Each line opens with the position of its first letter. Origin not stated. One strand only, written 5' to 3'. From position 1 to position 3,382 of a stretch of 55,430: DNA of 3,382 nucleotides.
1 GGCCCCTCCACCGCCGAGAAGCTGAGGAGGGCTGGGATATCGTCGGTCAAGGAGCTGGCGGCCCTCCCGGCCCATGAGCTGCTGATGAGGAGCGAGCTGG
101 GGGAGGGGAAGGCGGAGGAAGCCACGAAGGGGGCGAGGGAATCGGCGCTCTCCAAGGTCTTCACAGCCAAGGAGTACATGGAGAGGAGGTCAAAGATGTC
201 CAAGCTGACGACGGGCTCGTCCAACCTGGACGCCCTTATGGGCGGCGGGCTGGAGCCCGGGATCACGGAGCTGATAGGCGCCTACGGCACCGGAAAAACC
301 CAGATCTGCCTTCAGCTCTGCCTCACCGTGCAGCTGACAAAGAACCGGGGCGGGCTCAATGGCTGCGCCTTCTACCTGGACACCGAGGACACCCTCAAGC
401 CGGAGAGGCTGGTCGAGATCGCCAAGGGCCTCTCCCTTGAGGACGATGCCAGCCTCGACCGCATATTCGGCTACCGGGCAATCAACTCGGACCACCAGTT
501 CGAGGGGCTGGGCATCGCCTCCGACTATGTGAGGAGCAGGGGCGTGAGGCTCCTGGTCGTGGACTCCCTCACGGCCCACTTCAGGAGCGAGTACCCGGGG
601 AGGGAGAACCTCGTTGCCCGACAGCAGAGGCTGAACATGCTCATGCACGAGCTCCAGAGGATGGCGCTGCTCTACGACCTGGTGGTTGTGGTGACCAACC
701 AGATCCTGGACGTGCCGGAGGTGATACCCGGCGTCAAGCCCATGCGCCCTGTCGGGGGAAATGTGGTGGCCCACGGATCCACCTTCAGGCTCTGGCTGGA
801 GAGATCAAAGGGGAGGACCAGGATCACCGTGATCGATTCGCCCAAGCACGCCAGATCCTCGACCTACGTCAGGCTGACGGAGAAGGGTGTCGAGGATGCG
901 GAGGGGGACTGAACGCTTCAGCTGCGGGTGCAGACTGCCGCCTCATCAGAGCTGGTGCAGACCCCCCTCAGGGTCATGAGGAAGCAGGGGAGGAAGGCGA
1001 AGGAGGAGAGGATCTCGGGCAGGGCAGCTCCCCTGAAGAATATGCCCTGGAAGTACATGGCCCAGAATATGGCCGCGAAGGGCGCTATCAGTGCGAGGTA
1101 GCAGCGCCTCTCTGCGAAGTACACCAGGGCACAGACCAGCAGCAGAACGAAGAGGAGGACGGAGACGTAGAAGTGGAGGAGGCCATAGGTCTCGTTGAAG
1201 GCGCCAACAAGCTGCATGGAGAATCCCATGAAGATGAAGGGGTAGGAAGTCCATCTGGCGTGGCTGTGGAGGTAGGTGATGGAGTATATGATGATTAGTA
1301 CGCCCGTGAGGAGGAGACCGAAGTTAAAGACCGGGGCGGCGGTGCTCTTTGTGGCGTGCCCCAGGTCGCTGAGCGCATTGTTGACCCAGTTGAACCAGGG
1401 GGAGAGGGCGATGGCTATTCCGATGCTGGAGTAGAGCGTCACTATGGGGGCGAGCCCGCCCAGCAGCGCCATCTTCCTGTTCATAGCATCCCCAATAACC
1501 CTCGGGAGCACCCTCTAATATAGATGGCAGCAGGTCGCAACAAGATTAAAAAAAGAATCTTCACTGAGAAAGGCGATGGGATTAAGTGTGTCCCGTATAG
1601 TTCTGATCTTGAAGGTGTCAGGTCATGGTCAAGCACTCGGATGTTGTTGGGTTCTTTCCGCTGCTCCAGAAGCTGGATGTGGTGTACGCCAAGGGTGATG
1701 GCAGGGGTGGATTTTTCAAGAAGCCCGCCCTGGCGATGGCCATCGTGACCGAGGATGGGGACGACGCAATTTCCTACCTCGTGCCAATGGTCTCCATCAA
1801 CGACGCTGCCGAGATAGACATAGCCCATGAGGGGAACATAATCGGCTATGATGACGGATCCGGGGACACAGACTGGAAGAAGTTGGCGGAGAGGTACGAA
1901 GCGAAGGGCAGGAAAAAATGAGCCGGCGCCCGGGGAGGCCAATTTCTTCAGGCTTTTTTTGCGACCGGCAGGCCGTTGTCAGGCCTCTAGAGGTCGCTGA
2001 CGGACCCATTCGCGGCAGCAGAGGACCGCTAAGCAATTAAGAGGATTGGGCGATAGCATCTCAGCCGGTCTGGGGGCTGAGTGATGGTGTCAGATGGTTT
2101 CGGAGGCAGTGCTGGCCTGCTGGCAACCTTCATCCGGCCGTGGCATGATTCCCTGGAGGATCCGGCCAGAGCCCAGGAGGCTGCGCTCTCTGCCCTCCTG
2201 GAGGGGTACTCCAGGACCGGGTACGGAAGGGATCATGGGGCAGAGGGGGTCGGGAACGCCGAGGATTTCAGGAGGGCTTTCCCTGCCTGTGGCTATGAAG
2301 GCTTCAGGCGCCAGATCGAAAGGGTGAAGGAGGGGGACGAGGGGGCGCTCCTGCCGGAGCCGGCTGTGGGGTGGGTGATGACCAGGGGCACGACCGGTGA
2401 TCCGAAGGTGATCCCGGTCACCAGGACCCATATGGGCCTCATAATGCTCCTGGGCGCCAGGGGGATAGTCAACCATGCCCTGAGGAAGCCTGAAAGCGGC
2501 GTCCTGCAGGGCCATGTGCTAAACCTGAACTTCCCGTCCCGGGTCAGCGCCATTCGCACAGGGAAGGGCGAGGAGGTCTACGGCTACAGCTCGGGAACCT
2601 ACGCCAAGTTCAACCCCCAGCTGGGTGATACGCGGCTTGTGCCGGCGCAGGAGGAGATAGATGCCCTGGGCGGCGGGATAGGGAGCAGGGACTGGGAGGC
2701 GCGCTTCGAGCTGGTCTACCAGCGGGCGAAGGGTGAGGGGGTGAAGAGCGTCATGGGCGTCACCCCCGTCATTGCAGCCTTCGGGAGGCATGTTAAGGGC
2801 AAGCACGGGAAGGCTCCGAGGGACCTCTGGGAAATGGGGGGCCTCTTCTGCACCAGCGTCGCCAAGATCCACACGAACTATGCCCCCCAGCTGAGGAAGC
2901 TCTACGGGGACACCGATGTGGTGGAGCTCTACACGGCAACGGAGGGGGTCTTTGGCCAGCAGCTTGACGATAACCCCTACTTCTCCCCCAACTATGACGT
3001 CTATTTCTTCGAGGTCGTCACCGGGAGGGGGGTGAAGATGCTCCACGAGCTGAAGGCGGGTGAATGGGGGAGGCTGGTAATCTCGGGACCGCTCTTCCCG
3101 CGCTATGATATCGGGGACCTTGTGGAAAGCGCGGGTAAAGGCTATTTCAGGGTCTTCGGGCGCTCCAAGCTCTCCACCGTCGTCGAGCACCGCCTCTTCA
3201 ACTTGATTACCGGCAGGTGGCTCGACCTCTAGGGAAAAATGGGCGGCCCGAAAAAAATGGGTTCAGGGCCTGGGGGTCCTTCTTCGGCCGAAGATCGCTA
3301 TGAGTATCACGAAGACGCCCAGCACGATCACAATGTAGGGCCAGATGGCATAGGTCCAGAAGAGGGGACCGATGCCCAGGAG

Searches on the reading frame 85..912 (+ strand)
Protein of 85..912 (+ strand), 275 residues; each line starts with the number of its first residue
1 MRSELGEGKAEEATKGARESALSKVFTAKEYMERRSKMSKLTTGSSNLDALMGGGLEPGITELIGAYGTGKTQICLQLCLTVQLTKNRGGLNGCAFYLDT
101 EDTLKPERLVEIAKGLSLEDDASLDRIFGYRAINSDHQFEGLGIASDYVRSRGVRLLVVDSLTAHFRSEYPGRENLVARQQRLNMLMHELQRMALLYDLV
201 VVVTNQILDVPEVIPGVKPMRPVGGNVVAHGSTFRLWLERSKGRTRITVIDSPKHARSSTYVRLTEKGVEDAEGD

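Call 36: search_protein_families(library=pfam, proteins=[window:85-912:+], max_evalue=0.0001)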
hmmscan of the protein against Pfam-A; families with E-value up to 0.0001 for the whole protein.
window:85-912:+ (275 aa): 3 families
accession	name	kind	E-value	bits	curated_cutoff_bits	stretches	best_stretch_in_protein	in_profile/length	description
PF08423.17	Rad51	-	2.6e-67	227.1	22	1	34-272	1-244/244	Rad51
PF00154.27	RecA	-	8.2e-09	35.7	27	1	33-241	25-221/262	recA bacterial DNA recombination protein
PF13481.12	AAA_25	-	9.4e-07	29.1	27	1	33-203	7-186/195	AAA domain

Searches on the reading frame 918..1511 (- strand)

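Call 36: search_protein_families(library=pfam, proteins=[window:918-1511:-], max_evalue=0.0001)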
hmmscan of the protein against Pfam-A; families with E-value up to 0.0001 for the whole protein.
window:918-1511:- (197 aa): 1 family
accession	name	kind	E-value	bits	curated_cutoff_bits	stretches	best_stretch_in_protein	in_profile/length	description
PF06197.19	DUF998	-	4.1e-14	53.1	30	1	24-170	5-171/184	Protein of unknown function (DUF998)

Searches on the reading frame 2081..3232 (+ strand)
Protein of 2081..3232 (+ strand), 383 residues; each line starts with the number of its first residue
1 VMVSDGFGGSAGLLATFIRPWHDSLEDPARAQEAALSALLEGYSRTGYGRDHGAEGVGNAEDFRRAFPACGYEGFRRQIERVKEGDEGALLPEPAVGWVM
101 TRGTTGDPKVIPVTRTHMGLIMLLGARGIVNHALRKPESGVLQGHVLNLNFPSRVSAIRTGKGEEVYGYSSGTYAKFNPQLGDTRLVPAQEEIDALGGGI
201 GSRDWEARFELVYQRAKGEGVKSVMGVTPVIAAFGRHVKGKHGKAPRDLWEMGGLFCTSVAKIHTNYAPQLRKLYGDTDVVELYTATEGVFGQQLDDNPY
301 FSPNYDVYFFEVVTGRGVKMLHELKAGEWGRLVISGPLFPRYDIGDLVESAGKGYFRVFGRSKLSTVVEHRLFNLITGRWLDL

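Call 36: search_protein_families(library=pfam, proteins=[window:2081-3232:+], max_evalue=0.0001)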
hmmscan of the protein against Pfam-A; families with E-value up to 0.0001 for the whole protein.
window:2081-3232:+ (383 aa): 1 family
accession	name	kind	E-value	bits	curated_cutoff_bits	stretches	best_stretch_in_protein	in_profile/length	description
PF03321.19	GH3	-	1.7e-21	77.2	23.6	1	23-156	7-139/304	GH3 family N-terminal domain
